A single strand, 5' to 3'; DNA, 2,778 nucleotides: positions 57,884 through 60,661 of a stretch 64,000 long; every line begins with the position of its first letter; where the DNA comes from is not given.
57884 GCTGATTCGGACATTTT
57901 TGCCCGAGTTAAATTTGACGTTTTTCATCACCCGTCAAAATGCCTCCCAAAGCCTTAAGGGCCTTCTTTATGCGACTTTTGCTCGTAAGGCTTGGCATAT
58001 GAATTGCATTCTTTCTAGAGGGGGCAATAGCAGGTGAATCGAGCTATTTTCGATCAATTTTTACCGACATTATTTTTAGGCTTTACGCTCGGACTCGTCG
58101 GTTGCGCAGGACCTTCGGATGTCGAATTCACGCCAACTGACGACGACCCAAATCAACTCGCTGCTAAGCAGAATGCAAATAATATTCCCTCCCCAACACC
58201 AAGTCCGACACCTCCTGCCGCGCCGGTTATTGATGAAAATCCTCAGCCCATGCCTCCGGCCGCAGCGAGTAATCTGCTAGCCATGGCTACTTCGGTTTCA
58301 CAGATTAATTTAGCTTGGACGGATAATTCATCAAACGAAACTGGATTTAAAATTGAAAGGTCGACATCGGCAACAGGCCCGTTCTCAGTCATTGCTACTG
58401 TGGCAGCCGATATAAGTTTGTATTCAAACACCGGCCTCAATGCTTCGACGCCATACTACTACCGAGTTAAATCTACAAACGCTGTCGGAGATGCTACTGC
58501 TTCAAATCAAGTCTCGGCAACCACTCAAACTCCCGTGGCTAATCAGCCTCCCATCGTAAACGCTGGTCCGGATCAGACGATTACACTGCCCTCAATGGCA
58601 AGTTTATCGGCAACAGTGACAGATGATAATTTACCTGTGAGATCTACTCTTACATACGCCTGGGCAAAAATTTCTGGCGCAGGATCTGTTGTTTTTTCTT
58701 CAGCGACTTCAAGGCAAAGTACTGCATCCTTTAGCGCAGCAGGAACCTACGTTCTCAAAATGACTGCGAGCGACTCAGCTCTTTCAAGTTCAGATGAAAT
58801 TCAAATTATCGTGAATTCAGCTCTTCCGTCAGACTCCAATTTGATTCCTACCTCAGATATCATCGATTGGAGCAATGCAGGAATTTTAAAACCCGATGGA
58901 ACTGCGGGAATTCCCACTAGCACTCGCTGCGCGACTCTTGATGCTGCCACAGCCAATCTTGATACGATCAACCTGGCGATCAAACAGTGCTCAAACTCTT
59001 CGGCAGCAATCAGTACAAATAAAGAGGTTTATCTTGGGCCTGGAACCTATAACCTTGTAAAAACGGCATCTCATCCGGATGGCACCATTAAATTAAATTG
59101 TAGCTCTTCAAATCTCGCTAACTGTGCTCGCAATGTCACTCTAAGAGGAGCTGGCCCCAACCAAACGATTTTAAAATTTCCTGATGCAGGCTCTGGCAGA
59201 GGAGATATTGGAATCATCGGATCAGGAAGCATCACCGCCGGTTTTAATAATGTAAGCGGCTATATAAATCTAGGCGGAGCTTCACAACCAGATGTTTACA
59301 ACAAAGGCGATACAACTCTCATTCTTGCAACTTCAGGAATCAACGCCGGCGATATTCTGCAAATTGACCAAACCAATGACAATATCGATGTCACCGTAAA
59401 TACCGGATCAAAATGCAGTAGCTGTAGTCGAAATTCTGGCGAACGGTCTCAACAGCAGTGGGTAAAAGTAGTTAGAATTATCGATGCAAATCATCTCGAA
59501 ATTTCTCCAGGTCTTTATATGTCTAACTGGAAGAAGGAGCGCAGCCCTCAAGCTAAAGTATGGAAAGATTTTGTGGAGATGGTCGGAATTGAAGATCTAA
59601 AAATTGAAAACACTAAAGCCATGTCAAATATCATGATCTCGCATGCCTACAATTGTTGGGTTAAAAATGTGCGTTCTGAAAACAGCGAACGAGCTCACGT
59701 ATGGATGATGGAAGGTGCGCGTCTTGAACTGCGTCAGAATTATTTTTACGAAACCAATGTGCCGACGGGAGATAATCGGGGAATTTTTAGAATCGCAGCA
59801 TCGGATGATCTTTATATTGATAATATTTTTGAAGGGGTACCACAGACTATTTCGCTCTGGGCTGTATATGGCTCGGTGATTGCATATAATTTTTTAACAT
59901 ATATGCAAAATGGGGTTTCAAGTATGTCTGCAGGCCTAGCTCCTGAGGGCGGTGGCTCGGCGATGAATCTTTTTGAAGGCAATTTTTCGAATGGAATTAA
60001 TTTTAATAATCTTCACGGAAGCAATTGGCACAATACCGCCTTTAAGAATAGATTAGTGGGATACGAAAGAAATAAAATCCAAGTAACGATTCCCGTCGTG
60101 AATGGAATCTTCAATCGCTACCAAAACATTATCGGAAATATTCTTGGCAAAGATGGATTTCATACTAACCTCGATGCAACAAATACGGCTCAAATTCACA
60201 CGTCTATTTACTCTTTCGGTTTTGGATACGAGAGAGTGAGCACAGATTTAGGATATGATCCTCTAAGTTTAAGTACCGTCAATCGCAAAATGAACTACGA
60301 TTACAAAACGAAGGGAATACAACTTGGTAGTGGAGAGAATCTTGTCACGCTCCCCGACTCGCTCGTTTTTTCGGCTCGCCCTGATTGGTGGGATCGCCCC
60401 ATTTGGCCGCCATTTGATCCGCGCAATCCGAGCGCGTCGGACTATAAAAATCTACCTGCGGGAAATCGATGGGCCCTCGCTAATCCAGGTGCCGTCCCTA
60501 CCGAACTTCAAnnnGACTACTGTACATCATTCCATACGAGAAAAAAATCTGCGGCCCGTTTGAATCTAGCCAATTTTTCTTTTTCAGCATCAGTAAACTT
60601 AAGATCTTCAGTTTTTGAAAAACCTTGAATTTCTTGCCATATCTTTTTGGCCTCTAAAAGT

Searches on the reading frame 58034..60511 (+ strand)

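Call 8: search_protein_families(library=pfam, proteins=[window:58034-60511:+], max_evalue=0.001)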
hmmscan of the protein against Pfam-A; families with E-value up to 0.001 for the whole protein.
window:58034-60511:+ (826 aa): 4 families
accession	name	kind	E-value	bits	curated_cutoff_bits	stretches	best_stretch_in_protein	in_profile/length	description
PF22352.2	K319L-like_PKD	-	1.4e-12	47.9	27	1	177-260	1-84/84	K319L-like, PKD domain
PF00041.27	fn3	-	9e-06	26.3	25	1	79-162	4-83/84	Fibronectin type III domain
PF18911.6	PKD_4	-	0.00042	20.7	27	0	170-251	1-74/85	PKD domain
PF00801.26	PKD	-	0.00048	20.5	23.5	1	182-260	10-80/80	PKD domain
